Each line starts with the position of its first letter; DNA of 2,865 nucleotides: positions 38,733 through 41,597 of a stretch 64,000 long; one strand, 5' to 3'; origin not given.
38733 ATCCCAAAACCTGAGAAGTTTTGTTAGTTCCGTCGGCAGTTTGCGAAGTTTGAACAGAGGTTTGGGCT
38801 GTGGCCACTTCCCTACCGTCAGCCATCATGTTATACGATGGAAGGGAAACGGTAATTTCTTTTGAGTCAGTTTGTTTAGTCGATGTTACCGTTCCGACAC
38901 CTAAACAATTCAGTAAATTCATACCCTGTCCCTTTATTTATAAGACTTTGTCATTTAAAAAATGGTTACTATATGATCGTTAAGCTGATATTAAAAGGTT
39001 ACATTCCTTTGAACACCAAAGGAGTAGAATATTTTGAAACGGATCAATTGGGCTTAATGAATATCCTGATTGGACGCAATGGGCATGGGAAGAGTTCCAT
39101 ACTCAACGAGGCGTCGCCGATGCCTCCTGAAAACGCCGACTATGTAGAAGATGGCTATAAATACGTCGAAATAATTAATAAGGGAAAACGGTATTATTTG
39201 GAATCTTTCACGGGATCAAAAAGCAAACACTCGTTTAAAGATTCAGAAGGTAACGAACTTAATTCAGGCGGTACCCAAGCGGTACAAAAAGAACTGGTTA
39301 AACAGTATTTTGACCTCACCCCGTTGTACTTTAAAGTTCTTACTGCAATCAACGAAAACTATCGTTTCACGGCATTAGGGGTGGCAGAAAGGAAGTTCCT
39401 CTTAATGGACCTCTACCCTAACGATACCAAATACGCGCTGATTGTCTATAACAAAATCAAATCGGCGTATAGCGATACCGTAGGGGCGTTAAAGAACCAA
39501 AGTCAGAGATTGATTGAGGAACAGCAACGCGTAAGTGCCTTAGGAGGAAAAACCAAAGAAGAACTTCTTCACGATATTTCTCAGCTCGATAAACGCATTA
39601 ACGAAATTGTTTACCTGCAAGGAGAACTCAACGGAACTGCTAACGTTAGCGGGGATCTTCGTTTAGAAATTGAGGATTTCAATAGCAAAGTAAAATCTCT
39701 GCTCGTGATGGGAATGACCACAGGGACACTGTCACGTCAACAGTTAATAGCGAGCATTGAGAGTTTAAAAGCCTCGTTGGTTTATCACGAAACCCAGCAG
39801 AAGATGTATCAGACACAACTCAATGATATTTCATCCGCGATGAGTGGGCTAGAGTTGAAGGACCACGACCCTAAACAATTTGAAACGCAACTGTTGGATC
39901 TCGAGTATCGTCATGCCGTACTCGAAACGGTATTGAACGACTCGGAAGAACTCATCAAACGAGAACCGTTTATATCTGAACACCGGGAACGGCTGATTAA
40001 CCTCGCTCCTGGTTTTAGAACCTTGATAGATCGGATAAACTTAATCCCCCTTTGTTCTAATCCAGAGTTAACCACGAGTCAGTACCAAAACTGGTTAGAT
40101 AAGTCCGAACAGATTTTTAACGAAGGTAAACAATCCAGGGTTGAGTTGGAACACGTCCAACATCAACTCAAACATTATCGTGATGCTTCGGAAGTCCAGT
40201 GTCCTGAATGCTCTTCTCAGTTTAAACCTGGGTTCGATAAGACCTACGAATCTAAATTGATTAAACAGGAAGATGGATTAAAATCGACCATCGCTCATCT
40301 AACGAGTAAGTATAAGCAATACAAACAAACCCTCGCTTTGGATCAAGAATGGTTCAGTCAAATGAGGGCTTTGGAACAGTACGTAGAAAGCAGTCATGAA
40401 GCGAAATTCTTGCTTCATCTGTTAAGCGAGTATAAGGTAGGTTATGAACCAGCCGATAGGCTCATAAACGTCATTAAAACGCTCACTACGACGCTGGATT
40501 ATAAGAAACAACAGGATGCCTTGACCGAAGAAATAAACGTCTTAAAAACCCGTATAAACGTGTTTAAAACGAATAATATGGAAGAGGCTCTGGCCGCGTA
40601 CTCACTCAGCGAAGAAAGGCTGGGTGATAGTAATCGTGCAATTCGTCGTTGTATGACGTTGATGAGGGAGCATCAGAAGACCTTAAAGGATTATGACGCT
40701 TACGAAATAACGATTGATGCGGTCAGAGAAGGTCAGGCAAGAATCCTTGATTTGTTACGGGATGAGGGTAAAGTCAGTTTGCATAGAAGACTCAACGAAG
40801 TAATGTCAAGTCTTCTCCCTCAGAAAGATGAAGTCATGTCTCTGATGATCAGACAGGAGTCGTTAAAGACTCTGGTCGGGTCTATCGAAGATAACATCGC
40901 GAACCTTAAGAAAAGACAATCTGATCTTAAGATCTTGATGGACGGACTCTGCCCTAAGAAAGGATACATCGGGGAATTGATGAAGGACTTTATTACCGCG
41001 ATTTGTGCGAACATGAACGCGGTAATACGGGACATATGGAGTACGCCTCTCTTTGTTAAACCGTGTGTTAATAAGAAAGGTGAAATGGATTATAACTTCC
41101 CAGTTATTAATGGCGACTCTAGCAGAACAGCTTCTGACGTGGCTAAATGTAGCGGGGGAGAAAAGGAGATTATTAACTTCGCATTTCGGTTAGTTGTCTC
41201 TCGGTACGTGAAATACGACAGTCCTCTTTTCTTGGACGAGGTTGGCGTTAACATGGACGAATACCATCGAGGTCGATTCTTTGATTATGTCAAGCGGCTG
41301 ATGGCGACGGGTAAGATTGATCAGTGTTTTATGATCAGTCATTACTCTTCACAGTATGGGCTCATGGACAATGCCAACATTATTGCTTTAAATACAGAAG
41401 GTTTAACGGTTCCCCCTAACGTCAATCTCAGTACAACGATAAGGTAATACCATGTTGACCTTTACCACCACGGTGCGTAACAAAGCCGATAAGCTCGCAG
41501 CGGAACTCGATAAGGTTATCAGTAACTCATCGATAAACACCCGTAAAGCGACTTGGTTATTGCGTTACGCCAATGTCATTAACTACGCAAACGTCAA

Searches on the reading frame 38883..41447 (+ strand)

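Call 6: search_protein_families(library=pfam, proteins=[window:38883-41447:+], max_evalue=0.01)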
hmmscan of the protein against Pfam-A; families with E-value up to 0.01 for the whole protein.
window:38883-41447:+ (854 aa): 2 families
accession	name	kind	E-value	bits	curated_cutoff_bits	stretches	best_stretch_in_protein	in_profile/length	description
PF02463.25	SMC_N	-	6.6e-10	39.2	40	1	589-834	135-211/220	RecF/RecN/SMC N terminal domain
PF13558.12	SbcC_Walker_B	-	0.0035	18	27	1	743-804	20-89/90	SbcC/RAD50-like, Walker B motif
